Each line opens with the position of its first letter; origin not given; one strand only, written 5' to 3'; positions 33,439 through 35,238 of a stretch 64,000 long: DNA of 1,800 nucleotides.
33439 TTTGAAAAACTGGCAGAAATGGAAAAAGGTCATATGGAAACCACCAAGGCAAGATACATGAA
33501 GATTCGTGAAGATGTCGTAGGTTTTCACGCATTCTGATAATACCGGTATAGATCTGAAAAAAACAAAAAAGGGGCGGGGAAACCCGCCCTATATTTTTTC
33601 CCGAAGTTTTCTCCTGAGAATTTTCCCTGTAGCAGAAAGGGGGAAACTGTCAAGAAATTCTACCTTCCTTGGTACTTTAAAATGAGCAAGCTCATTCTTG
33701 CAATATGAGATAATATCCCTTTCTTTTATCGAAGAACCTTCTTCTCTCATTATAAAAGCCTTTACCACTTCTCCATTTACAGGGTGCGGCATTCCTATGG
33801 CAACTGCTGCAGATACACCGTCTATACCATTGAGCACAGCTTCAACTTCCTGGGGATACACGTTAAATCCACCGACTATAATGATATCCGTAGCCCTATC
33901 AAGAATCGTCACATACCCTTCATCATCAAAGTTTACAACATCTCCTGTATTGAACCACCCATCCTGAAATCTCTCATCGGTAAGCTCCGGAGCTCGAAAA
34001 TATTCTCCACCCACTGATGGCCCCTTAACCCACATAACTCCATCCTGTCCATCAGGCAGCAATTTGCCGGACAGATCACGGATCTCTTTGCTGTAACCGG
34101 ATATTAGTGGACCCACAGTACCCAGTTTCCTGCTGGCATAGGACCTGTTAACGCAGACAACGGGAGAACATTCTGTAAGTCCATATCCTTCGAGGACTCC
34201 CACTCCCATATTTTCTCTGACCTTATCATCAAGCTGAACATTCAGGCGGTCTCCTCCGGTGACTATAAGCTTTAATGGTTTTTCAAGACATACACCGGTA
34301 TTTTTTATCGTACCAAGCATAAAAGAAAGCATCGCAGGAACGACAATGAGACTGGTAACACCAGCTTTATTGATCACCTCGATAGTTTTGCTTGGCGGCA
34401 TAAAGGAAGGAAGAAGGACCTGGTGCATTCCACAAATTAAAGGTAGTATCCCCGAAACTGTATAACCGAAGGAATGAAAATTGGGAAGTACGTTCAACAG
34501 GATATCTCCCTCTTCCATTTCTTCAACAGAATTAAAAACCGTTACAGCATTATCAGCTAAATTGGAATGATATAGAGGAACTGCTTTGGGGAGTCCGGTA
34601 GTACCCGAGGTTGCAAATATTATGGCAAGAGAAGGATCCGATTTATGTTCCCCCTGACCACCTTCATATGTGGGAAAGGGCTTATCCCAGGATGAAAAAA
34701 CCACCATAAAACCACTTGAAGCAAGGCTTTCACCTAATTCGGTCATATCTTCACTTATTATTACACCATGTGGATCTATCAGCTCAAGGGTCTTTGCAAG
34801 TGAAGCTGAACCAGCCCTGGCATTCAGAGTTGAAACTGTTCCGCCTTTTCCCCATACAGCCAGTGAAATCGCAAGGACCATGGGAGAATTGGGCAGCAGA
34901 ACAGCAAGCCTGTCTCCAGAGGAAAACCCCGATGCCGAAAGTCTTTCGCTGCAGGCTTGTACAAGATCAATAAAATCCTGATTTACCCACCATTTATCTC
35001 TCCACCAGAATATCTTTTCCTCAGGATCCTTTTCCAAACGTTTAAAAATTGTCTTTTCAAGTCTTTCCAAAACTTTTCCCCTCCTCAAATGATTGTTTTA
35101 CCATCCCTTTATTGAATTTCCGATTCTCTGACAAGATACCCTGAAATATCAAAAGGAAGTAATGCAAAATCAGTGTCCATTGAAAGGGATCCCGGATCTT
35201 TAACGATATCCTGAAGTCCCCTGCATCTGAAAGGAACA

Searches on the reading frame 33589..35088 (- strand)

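Call 19: search_protein_families(library=pfam, proteins=[window:33589-35088:-], max_evalue=0.00001)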
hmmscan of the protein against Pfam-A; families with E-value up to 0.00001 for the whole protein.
window:33589-35088:- (499 aa): 2 families
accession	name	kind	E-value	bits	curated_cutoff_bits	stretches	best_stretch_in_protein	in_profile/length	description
PF00501.34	AMP-binding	-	4.9e-59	200.5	29.9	1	17-364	4-384/384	AMP-binding enzyme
PF13193.12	AMP-binding_C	-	2e-16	61.1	24.5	1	414-489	1-76/76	AMP-binding enzyme C-terminal domain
